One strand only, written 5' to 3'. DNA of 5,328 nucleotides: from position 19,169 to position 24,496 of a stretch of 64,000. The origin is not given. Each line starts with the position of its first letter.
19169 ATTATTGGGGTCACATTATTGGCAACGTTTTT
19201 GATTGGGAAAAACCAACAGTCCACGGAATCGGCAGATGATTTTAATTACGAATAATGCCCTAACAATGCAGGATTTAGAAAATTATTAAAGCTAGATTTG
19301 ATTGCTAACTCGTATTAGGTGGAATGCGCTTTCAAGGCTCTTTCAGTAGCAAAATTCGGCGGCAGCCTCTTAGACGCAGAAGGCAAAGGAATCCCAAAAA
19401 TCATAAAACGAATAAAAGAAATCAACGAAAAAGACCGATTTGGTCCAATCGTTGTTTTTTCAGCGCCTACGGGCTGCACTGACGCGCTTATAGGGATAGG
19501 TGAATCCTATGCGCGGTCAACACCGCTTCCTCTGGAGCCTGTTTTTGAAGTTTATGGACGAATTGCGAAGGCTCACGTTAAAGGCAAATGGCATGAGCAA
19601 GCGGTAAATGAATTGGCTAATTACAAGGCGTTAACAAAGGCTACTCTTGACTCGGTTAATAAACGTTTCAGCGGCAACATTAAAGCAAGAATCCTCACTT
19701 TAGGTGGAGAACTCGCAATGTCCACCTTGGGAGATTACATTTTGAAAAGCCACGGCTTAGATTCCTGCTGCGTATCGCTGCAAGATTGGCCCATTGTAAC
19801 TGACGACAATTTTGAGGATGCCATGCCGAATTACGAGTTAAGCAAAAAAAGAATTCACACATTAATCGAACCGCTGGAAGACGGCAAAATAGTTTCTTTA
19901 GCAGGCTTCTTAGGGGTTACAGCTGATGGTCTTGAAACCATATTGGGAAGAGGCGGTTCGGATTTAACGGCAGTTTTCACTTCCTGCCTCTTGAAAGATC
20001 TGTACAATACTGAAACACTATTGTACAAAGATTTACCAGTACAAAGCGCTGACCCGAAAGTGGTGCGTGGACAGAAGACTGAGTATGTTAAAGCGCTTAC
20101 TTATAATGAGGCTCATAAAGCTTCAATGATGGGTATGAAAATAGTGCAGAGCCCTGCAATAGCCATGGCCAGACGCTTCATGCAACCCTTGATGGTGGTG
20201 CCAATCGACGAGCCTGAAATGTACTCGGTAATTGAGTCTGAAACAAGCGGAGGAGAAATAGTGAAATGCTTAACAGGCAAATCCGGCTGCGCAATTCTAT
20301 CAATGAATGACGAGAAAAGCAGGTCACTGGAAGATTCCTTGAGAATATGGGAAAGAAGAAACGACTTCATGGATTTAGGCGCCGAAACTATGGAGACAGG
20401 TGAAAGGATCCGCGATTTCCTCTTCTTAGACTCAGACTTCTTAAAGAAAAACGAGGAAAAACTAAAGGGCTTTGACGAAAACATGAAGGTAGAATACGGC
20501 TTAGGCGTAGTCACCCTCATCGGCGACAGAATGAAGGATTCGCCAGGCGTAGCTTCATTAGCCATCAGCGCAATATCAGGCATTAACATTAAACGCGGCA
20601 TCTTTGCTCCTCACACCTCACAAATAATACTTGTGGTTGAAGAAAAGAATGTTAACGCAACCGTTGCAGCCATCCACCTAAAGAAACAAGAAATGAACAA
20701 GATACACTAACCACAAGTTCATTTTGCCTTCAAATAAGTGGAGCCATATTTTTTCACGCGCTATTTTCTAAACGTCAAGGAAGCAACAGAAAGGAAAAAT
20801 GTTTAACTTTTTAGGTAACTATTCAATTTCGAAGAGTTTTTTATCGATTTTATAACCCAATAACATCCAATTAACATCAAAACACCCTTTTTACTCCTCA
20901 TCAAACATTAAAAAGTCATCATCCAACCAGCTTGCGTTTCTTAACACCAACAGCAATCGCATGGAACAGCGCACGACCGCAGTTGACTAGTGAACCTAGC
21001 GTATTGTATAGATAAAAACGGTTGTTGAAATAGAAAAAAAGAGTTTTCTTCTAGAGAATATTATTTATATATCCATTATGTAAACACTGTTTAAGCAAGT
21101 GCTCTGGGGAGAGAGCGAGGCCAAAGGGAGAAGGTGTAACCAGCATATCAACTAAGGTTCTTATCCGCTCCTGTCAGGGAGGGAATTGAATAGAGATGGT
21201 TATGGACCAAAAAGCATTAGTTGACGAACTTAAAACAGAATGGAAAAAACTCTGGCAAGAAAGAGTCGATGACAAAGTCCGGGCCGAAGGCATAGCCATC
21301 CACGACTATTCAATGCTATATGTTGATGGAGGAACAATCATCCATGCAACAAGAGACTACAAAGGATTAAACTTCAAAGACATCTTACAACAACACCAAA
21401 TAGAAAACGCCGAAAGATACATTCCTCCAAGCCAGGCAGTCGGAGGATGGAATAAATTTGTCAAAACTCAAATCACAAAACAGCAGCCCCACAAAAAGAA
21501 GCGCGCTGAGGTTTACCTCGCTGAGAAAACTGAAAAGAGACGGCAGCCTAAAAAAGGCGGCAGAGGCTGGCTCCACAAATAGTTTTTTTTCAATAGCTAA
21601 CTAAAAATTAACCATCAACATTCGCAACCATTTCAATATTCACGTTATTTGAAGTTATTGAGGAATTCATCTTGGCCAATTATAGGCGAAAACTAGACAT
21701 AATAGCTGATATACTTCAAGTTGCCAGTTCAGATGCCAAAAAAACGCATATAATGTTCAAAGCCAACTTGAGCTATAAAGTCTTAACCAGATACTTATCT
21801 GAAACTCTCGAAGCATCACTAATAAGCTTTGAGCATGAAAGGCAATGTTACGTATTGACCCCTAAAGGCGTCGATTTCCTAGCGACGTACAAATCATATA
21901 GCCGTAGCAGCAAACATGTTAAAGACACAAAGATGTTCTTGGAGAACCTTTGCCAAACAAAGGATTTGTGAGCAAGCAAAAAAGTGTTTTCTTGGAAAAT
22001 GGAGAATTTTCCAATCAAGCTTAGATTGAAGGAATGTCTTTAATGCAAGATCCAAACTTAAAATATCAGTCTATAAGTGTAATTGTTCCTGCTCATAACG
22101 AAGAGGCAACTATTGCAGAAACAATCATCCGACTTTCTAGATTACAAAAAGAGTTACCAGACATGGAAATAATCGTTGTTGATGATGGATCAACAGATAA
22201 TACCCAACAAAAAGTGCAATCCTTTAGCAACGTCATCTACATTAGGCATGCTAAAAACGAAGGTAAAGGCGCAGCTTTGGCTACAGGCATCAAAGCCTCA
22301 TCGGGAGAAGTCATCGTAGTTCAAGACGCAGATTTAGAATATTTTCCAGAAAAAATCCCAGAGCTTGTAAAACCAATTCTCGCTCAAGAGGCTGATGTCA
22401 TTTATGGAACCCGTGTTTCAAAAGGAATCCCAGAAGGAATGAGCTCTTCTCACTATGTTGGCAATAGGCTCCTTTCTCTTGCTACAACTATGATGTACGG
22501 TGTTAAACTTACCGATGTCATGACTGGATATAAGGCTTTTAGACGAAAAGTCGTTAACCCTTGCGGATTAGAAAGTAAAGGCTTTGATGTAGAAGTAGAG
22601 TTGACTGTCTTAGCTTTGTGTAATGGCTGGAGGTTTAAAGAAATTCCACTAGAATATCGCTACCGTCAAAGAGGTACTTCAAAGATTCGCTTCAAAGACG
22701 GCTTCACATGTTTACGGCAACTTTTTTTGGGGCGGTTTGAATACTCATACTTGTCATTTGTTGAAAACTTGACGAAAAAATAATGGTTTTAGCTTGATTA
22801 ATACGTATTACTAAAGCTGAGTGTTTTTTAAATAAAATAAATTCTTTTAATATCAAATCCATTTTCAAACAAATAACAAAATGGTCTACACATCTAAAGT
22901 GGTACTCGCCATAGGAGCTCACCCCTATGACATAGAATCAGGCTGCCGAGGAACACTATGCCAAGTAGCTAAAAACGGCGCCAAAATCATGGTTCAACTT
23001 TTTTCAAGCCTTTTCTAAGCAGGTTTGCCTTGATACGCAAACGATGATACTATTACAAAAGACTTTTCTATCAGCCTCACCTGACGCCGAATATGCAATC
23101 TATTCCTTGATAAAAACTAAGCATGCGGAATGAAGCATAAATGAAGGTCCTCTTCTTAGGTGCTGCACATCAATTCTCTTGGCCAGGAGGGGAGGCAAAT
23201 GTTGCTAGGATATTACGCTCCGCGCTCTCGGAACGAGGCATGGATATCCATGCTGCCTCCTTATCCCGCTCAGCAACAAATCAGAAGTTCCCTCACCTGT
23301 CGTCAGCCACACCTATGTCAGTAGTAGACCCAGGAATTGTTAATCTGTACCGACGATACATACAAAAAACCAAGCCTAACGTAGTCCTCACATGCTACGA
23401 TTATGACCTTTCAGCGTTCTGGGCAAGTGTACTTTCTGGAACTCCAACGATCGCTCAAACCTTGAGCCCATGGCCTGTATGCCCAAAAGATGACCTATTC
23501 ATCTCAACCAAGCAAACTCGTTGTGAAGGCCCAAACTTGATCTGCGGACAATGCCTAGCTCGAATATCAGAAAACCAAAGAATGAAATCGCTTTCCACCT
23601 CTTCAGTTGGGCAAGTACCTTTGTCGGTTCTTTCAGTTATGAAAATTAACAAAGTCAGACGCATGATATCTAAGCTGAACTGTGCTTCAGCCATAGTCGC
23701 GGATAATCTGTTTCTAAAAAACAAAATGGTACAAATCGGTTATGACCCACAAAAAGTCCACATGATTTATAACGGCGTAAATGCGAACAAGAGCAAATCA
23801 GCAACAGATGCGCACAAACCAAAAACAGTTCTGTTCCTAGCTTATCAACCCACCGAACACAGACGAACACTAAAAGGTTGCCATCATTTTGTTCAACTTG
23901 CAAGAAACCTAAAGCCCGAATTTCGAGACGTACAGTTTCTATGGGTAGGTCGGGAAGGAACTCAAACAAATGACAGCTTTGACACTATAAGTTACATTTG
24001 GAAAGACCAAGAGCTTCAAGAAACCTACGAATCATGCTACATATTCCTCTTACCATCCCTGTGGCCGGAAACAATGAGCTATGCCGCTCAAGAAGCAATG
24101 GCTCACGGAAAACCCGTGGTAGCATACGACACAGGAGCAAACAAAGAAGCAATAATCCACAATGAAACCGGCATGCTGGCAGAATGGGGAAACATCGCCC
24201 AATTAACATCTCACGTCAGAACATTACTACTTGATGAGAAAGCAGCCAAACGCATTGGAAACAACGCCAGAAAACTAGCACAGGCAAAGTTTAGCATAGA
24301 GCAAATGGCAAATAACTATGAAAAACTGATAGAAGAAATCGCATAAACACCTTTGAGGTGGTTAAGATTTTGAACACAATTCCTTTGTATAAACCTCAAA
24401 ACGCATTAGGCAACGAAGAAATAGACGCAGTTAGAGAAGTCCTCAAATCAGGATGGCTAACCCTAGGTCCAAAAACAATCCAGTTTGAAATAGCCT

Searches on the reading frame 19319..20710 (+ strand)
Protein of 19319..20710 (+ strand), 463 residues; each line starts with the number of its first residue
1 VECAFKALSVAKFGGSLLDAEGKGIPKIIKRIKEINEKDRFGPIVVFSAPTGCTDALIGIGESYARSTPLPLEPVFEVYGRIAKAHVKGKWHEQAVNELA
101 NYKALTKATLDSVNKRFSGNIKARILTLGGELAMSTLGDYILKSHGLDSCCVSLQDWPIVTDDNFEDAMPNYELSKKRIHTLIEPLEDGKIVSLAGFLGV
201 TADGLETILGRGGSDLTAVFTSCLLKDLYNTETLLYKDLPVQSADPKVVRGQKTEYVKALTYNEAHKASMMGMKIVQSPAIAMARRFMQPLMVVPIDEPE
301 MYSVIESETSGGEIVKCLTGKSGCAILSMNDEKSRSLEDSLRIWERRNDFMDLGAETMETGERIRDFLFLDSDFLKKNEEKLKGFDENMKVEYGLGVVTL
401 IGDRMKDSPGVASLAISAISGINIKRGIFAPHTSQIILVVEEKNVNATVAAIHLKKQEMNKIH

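Call 9: search_protein_families(library=pfam, proteins=[window:19319-20710:+])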
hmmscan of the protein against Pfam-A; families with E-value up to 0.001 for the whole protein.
window:19319-20710:+ (463 aa): 2 families
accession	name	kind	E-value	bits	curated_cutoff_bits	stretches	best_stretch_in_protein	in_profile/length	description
PF00696.33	AA_kinase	-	1.4e-21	77.8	24.9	1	10-294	4-233/234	Amino acid kinase family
PF22468.2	ACT_9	-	1.3e-06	28.5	27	1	398-453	1-58/61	ACT domain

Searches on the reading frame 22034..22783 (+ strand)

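Call 9: search_protein_families(library=pfam, proteins=[window:22034-22783:+])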
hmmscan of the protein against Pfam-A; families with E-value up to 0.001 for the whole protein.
window:22034-22783:+ (249 aa): 3 families
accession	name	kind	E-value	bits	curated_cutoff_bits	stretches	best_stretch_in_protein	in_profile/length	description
PF00535.33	Glycos_transf_2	-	2e-39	135.7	23.3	1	15-174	1-164/168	Glycosyl transferase family 2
PF10111.15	Glyco_tranf_2_2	-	3.5e-08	33.7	27.3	1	15-113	1-104/276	Glycosyltransferase like family 2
PF13641.12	Glyco_tranf_2_3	-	8.5e-08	32.9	27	1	13-130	2-126/230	Glycosyltransferase like family 2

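Call 52: search_protein_families(library=ncbifam, proteins=[window:22034-22783:+], max_evalue=1e-10)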
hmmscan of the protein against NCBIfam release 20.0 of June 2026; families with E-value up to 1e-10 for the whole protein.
window:22034-22783:+ (249 aa): 13 families
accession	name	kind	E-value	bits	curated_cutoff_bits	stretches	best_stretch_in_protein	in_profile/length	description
TIGR04182.1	glyco_TIGR04182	equivalog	3e-39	135.1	325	1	14-231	2-215/293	S-layer glycoprotein N-glycosyltransferase AglJ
NF041391.1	DPhHxTase_Halo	equivalog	1.7e-22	79.4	375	1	20-217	3-192/213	dolichyl-phosphate hexose transferase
NF047588.1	GlcsyltransPgfSStrep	equivalog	1.9e-22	79.9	500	1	14-223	3-210/308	glycosyltransferase PgfS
NF058614.1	PPMAGASynPpgS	equivalog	4.5e-22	78.6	370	1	15-217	3-205/226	polyprenyl-phospho-N-acetylgalactosaminyl synthase PpgS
NF010496.0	PRK13915.1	equivalog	6e-19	68.2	262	1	11-119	30-146/307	glucosyl-3-phosphoglycerate synthase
TIGR03937.1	PgaC_IcaA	equivalog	1.1e-18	67.5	422.3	1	8-100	41-135/407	poly-beta-1,6-N-acetyl-D-glucosamine synthase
NF007986.1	PRK10714.1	equivalog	3.4e-18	65.7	529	1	12-220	6-212/316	undecaprenyl-phosphate 4-deoxy-4-formamido-L-arabinose transferase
TIGR04283.1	glyco_like_mftF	equivalog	2.5e-16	59.9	182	1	14-123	1-104/221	TIGR04283 family arsenosugar biosynthesis glycosyltransferase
NF041875.1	EPS_EpsD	equivalog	2.7e-15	56.6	370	1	14-174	1-167/325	exopolysaccharide biosynthesis glycosyltransferase EpsD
TIGR03965.1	mycofact_glyco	equivalog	3.1e-14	52.7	280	1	11-112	73-176/467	mycofactocin biosynthesis glycosyltransferase MftF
NF007482.0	PRK10073.1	equivalog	6.4e-14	51.7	423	1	12-123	6-118/334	glycosyltransferase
NF041865.1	EpsU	equivalog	3.3e-13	49.4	700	1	12-108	39-140/394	exopolysaccharide biosynthesis GT2 family glycosyltransferase EpsU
NF047683.1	TeichurnBiosyTuaG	equivalog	9e-11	41.9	400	0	12-112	6-108/252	teichuronic acid biosynthesis protein TuaG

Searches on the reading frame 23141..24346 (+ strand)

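Call 3: search_protein_families(library=pfam, proteins=[window:23141-24346:+])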
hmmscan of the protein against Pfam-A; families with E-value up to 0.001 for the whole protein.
window:23141-24346:+ (401 aa): 4 families
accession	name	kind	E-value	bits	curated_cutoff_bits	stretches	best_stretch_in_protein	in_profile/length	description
PF00534.26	Glycos_transf_1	-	1.8e-22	80.1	26.4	1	243-378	26-171/172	Glycosyl transferases group 1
PF13692.12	Glyco_trans_1_4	-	7.2e-18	65.6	27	1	243-365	13-142/142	Glycosyl transferases group 1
PF13439.12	Glyco_transf_4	-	1.8e-07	31.8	28.5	1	16-216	2-169/170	Glycosyltransferase Family 4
PF13524.12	Glyco_trans_1_2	-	0.00032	21.1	25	1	265-393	16-142/144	Glycosyl transferase-like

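Call 4: search_protein_families(library=ncbifam, proteins=[window:23141-24346:+])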
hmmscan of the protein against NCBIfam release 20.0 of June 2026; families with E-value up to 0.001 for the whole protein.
window:23141-24346:+ (401 aa): 20 families
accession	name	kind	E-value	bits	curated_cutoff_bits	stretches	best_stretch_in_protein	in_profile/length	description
TIGR03088.1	stp2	hypoth_equivalog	1.1e-19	70.8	409.05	1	168-399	125-372/374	TIGR03088 family PEP-CTERM/XrtA system glycosyltransferase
TIGR03999.1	thiol_BshA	equivalog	4.8e-19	68.5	273.7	1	277-400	251-373/375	N-acetyl-alpha-D-glucosaminyl L-malate synthase BshA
TIGR02149.1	glgA_Coryne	subfamily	7.3e-18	64.8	302.4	1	286-399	271-389/391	glycogen synthase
NF041876.1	EPS_EpsE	equivalog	1.1e-15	57.8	400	1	289-391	286-387/389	exopolysaccharide biosynthesis GT4 family glycosyltransferase EpsE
NF038229.1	Glyco4_Geo_Pelo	equivalog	3.4e-13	49.3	400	1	310-400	248-336/338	GPMC system family 4 glycosyltransferase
TIGR04063.1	stp3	hypoth_equivalog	5.1e-11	42.1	442.05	1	318-398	313-393/397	TIGR04063 family PEP-CTERM/XrtA system glycosyltransferase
NF053787.1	GlcN_PG_synth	equivalog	1.8e-10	40.2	480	1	251-393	216-356/361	N-acetylglucosaminyl phosphatidylglycerol synthase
NF038295.1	EPS_HpsP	equivalog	1.3e-09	37.6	550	1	295-396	284-383/388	hormogonium polysaccharide biosynthesis glycosyltransferase HpsP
NF041010.1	glycosy_Agl16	equivalog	2.3e-09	36.6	575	1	169-397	123-348/352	glycosylation protein Agl16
TIGR03449.1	mycothiol_MshA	equivalog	2.4e-09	36.6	462.5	1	289-397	294-400/406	D-inositol-3-phosphate glycosyltransferase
NF012028.0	PRK15484.1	subfamily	8.3e-09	35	618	1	291-399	269-377/380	lipopolysaccharide N-acetylglucosaminyltransferase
TIGR04157.1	glyco_rSAM_CFB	subfamily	3.9e-08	32.7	400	1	288-396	290-405/406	TIGR04157 family glycosyltransferase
NF047881.1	glyco_SdgB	exception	4.1e-07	29.1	800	1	290-397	387-493/496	serine-aspartate repeat adhesin O-glycosyltransferase SdgB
NF047880.1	glyco_SdgA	exception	5.9e-07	28.4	800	1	310-397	400-487/488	serine-aspartate repeat adhesin O-glycosyltransferase SdgA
NF007396.0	PRK09922.1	equivalog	9.9e-07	27.9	385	0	290-384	251-347/361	lipopolysaccharide 1,6-galactosyltransferase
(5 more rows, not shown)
